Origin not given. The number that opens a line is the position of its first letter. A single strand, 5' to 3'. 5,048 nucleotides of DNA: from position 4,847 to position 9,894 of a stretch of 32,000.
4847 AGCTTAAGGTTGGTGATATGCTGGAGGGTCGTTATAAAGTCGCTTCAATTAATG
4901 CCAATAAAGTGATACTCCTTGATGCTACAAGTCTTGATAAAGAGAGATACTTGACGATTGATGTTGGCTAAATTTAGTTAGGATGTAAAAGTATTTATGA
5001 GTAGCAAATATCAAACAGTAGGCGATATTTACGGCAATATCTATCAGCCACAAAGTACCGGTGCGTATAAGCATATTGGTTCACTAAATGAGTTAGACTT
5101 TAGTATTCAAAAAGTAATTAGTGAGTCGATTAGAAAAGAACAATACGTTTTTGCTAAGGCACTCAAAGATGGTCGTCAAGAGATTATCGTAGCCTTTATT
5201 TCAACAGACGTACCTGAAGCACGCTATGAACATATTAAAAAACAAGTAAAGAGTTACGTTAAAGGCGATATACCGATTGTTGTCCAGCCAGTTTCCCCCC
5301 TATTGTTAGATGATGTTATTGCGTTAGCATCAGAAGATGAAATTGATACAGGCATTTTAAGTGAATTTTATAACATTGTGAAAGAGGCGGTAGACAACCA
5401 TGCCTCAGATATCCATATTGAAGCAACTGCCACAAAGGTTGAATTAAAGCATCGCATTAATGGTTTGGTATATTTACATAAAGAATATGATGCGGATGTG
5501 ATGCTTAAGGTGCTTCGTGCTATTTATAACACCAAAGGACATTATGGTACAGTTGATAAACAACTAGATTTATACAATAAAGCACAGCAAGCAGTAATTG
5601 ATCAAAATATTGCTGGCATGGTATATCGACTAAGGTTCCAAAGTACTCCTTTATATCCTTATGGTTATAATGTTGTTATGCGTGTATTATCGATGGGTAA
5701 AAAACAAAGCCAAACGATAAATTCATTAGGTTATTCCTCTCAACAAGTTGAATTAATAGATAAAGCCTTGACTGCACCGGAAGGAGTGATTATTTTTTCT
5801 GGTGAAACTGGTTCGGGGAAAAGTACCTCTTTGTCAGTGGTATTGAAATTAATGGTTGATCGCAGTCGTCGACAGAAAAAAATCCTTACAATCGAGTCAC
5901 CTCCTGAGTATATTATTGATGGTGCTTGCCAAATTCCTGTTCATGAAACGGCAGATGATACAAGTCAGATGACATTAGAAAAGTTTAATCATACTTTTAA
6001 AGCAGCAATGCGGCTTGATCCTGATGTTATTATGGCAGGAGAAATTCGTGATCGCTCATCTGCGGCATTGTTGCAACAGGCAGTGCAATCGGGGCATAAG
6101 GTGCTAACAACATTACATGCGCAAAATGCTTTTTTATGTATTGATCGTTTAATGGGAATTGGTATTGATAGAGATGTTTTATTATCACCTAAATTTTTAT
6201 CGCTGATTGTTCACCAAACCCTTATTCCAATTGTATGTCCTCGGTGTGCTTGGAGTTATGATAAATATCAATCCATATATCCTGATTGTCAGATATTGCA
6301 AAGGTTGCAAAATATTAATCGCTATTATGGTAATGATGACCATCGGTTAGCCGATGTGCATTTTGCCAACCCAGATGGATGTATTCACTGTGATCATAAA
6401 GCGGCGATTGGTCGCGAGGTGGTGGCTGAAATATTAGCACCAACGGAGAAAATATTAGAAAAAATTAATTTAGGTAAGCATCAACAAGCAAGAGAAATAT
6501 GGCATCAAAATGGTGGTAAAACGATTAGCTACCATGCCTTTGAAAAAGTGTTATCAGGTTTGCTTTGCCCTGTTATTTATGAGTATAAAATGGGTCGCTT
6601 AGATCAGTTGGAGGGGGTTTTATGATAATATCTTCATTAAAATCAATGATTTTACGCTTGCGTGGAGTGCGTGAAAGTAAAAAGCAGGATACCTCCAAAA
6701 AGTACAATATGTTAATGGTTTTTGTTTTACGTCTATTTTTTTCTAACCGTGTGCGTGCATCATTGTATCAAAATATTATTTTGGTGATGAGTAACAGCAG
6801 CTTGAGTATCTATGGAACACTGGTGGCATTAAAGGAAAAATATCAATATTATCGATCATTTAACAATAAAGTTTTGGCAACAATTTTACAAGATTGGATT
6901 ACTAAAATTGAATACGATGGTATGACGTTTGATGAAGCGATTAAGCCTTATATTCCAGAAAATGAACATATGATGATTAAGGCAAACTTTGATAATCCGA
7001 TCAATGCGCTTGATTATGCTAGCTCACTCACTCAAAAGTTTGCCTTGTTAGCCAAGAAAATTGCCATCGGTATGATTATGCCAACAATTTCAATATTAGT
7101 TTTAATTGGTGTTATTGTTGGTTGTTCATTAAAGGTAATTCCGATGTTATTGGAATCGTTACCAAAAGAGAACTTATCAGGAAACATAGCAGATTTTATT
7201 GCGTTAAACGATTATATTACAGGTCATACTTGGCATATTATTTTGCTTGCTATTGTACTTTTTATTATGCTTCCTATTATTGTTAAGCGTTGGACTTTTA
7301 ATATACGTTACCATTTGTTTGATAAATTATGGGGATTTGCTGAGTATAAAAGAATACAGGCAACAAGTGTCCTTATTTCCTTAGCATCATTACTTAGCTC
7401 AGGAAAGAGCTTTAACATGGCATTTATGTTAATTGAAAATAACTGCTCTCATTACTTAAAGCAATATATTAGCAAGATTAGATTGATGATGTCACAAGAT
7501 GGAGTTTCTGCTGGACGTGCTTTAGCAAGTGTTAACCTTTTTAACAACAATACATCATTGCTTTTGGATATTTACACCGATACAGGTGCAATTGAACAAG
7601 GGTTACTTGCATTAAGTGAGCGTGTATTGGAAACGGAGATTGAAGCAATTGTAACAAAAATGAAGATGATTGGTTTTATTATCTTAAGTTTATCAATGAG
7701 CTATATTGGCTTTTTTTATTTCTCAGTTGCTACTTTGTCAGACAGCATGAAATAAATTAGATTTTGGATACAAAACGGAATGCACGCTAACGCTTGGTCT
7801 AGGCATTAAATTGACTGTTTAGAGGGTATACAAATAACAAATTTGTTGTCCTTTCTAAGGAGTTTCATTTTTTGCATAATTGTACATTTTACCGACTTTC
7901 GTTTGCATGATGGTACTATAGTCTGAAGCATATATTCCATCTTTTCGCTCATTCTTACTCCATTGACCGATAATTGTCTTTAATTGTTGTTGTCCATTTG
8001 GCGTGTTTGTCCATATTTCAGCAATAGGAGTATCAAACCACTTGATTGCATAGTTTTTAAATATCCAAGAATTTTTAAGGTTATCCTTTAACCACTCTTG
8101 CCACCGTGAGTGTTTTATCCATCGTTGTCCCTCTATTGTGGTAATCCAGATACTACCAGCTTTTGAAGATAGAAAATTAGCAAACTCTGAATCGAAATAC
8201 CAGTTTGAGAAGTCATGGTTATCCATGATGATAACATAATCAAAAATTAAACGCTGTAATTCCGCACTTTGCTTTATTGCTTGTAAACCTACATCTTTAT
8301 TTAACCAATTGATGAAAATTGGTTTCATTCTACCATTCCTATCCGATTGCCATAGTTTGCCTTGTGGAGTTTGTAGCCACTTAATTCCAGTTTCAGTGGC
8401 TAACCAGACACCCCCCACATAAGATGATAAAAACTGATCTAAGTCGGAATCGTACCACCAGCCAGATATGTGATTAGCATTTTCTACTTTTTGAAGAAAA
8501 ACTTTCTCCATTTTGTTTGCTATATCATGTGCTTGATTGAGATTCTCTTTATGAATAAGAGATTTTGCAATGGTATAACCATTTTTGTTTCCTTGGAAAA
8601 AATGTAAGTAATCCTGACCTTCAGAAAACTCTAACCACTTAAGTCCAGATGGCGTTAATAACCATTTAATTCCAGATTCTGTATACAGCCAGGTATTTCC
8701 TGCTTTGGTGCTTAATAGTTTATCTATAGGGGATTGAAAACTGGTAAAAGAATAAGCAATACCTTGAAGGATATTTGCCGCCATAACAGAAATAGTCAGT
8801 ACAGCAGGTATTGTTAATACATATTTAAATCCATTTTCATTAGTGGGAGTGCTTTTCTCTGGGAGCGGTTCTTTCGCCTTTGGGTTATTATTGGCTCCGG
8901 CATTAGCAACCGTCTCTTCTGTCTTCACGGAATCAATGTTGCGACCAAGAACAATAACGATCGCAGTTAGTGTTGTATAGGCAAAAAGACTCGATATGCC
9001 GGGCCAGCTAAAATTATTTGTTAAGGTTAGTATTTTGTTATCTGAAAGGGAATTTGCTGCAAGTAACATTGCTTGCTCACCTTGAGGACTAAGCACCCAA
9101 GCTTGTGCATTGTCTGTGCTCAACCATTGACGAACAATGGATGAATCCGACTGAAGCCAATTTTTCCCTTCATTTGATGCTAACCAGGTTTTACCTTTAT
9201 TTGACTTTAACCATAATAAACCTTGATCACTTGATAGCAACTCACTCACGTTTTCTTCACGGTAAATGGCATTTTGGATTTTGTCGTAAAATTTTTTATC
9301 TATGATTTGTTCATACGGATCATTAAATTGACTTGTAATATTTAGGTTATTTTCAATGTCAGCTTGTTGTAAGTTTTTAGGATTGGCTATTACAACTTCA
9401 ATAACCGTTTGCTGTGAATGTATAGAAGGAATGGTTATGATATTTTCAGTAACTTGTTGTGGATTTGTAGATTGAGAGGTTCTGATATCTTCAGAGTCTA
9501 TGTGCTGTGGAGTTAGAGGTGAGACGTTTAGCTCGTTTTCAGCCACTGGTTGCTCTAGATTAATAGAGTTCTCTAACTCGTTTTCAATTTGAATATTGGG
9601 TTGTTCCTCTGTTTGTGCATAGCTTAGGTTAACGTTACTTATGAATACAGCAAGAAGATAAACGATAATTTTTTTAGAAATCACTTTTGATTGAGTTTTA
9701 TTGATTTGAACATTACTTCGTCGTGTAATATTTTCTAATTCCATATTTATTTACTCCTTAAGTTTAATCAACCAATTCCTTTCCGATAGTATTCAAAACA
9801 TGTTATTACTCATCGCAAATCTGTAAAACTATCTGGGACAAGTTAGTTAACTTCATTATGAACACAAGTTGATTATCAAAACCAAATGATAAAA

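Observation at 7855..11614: Tandem pair of paralogous Trp-rich nonapeptide-repeat proteins with signal peptide and central hydrophobic hairpin; no family I can name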

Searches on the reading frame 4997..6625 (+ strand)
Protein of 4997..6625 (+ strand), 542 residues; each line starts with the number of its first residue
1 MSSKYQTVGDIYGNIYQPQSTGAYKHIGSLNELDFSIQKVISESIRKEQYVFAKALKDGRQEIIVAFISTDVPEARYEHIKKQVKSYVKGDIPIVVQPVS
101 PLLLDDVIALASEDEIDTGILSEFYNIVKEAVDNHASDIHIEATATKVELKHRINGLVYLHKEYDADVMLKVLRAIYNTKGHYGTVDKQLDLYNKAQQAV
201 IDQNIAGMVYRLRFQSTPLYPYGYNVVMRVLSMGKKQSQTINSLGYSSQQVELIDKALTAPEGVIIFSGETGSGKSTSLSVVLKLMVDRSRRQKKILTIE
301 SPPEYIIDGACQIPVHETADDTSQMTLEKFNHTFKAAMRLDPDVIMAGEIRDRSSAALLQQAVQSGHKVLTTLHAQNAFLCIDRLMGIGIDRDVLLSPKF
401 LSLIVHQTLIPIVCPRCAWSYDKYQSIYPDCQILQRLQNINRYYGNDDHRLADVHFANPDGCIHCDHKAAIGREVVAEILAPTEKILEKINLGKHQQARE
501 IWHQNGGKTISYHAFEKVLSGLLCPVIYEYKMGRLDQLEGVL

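Call 6: search_protein_families(library=pfam, proteins=[window:4997-6625:+], max_evalue=0.001)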
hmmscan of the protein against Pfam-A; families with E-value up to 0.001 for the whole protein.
window:4997-6625:+ (542 aa): 2 families
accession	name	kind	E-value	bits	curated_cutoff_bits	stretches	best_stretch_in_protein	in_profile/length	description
PF00437.27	T2SSE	-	4.7e-67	226.7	24.9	1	125-522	13-362/370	Type II/IV secretion system protein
PF13604.12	AAA_30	-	0.00036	20.8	27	1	246-286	2-42/191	AAA domain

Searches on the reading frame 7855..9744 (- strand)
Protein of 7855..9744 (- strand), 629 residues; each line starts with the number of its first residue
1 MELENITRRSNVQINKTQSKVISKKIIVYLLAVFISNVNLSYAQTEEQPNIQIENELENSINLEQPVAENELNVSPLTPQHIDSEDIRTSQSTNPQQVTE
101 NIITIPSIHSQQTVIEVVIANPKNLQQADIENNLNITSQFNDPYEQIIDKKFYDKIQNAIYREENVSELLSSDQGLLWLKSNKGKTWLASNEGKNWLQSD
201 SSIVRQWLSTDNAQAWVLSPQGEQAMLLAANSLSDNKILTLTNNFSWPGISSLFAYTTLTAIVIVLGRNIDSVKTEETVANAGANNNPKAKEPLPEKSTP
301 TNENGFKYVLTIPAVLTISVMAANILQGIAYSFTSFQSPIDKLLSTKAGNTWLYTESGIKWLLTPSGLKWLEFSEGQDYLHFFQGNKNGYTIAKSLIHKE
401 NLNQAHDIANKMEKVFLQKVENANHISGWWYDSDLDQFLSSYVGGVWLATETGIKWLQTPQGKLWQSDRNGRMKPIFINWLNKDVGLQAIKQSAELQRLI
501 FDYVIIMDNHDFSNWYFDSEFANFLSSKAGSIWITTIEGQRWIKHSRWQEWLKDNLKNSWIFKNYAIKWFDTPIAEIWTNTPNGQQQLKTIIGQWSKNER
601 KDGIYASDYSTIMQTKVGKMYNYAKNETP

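Call 3: search_protein_families(library=pfam, proteins=[window:7855-9744:-], max_evalue=1)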
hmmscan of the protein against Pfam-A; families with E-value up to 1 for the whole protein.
window:7855-9744:- (629 aa): 0 families

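Call 4: search_protein_families(library=ncbifam, proteins=[window:7855-9744:-], max_evalue=1)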
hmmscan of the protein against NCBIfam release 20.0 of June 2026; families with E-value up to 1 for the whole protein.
window:7855-9744:- (629 aa): 0 families
